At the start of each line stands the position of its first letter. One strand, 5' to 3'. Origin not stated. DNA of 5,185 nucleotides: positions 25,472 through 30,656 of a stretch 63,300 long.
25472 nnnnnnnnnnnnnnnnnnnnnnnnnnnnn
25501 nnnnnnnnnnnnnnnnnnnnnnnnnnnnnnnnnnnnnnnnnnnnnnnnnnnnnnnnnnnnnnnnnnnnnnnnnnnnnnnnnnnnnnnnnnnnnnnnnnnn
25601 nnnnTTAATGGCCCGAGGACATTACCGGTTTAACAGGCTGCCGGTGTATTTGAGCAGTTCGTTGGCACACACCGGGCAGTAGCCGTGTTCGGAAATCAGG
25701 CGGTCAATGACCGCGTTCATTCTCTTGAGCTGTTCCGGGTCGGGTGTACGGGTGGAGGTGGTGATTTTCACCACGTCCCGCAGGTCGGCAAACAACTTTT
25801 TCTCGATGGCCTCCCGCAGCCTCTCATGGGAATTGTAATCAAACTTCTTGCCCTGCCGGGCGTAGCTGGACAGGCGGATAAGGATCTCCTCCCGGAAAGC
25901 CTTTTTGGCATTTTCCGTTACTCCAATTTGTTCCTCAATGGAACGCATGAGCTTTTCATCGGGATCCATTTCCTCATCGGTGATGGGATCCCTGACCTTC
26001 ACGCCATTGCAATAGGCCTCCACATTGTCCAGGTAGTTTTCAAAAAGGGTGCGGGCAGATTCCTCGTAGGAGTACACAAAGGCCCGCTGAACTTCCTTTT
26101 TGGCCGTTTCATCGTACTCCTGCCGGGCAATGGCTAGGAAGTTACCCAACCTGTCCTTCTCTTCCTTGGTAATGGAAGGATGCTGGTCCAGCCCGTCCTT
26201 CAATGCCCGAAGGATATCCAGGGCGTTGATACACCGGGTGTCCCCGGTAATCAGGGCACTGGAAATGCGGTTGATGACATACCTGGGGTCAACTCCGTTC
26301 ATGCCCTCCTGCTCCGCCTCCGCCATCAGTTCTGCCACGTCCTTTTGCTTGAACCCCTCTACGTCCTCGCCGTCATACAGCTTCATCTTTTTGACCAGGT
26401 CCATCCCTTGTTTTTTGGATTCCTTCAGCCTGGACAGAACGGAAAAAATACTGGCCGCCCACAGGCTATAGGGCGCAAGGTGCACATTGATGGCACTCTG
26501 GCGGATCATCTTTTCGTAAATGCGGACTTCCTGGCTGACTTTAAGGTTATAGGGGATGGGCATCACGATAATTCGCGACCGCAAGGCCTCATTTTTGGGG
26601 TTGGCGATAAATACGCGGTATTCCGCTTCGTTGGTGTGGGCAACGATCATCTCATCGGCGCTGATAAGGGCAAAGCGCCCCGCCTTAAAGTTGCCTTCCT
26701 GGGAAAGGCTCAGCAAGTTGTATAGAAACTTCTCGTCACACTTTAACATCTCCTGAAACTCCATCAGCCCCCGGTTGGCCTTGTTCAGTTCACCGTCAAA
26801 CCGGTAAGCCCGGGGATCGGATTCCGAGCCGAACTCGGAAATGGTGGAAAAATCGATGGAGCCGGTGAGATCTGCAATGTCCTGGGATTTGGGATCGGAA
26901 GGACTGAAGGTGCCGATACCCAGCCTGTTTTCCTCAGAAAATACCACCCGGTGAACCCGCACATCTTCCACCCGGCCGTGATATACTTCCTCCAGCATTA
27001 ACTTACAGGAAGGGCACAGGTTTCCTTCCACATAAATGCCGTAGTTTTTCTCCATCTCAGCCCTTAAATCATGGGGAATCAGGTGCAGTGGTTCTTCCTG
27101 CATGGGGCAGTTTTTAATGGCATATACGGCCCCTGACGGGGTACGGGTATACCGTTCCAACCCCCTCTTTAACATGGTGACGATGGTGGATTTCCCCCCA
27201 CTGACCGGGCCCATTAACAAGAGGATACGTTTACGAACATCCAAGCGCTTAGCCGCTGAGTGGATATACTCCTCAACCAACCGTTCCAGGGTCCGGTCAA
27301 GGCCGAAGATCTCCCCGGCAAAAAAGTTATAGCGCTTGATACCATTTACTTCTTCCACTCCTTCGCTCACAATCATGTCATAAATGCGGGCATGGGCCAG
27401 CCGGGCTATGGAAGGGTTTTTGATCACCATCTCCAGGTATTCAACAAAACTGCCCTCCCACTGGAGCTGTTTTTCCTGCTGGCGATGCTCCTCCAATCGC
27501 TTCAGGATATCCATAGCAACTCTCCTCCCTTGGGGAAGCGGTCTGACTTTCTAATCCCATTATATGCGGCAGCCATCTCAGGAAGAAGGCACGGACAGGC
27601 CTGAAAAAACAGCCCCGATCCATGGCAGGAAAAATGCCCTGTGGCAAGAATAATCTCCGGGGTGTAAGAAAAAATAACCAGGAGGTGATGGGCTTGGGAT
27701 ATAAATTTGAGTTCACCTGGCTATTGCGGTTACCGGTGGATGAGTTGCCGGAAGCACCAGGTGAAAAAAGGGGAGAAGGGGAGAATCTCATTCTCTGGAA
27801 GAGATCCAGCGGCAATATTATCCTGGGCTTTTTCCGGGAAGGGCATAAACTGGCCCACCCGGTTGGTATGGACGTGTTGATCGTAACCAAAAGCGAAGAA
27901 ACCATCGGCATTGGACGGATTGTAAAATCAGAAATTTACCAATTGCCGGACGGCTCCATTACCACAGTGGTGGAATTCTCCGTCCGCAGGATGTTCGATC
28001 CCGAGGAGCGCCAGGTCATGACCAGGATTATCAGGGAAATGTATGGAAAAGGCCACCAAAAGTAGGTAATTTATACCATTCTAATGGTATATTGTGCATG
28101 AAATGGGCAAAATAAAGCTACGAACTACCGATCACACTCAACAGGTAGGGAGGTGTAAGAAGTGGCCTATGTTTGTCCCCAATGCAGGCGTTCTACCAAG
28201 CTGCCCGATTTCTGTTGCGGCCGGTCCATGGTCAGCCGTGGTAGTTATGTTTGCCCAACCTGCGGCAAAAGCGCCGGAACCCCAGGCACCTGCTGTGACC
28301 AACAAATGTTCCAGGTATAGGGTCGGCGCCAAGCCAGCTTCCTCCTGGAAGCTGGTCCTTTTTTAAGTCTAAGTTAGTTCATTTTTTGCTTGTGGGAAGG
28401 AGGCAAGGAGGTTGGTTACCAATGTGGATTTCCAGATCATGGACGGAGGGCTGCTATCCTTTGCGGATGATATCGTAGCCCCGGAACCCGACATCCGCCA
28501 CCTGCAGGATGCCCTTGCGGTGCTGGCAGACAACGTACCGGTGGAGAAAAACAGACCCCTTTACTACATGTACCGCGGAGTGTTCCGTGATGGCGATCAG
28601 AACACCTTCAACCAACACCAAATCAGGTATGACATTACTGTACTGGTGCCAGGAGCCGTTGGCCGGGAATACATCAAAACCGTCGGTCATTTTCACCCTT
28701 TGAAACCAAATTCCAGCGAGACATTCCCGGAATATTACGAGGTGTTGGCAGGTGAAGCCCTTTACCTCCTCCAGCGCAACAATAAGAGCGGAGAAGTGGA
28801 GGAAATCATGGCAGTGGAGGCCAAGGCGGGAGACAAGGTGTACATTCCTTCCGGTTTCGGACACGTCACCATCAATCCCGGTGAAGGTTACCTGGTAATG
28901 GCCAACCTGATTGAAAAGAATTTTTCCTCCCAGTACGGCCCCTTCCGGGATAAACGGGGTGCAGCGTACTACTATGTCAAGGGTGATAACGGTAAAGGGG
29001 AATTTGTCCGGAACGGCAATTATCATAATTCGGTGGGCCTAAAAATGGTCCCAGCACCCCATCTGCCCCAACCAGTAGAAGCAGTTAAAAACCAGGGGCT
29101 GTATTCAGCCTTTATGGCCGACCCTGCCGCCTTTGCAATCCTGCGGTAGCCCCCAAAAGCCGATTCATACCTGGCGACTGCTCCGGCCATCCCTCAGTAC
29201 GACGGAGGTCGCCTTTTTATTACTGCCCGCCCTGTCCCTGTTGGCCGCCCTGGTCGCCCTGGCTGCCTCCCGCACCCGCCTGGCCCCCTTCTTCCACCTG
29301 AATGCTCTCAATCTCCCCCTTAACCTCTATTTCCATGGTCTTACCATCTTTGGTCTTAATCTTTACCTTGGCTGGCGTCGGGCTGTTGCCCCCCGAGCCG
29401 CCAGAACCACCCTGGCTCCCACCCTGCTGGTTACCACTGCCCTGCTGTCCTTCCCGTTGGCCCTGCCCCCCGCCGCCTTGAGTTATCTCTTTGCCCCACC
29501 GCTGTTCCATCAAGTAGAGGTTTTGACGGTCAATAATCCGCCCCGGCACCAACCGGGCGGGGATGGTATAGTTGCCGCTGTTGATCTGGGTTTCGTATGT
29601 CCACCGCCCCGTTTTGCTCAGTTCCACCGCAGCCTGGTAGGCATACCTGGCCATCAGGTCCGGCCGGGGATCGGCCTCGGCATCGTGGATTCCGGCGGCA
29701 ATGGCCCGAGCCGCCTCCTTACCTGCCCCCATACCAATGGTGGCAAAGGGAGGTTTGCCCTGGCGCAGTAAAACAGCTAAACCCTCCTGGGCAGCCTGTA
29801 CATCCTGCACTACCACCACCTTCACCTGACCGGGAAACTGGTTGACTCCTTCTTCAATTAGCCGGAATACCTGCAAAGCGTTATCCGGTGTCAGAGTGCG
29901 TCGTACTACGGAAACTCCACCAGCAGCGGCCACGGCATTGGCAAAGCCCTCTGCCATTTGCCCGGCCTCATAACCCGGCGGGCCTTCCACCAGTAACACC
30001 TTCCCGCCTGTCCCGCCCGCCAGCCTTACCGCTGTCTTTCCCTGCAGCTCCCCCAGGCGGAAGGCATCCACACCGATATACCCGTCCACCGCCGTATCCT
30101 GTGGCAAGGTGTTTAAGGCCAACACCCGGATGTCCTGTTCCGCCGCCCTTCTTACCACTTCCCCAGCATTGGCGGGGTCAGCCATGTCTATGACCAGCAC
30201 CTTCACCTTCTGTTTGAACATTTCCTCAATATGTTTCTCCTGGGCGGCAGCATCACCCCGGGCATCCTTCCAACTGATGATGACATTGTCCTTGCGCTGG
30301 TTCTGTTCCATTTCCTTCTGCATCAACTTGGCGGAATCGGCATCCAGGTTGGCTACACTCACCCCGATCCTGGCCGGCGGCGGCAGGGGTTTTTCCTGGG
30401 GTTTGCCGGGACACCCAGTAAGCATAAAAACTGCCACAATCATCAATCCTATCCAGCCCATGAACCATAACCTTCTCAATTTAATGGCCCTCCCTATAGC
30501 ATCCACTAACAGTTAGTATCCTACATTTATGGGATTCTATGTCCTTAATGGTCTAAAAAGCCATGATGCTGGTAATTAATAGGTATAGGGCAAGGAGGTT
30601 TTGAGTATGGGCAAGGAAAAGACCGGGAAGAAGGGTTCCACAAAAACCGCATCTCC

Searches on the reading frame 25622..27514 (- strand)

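Call 41: search_protein_families(library=pfam, proteins=[window:25622-27514:-], max_evalue=0.0001)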
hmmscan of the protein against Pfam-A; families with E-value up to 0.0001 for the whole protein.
window:25622-27514:- (630 aa): 2 families
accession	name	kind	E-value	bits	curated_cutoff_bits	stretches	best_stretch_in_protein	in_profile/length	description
PF08298.17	AAA_PrkA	-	7.8e-130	433.5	25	1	22-368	2-356/358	PrkA AAA domain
PF06798.17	PrkA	-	7.4e-100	334.3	25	1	374-623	1-255/255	PrkA serine protein kinase C-terminal domain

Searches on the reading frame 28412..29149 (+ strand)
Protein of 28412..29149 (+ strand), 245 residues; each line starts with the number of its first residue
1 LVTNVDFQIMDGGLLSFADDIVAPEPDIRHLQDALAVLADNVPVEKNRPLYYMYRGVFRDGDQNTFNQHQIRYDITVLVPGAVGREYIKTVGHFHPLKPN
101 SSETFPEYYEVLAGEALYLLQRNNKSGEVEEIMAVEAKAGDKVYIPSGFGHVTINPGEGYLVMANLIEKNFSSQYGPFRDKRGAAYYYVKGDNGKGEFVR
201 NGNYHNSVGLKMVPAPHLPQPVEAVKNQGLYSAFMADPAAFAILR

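Call 41: search_protein_families(library=pfam, proteins=[window:28412-29149:+], max_evalue=0.0001)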
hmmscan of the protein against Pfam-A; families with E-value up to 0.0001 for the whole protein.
window:28412-29149:+ (245 aa): 1 family
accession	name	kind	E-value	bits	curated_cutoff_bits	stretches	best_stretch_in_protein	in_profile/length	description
PF06560.17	GPI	-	3.4e-42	144.2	20.7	1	45-203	24-178/182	Glucose-6-phosphate isomerase (GPI)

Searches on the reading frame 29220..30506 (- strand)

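Call 42: search_protein_families(library=pfam, proteins=[window:29220-30506:-], max_evalue=0.0001)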
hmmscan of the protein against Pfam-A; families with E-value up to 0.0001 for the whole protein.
window:29220-30506:- (428 aa): 1 family
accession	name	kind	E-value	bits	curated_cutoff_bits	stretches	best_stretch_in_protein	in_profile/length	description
PF13407.12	Peripla_BP_4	-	2.4e-28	99.8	35.1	1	47-298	1-255/258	Periplasmic binding protein domain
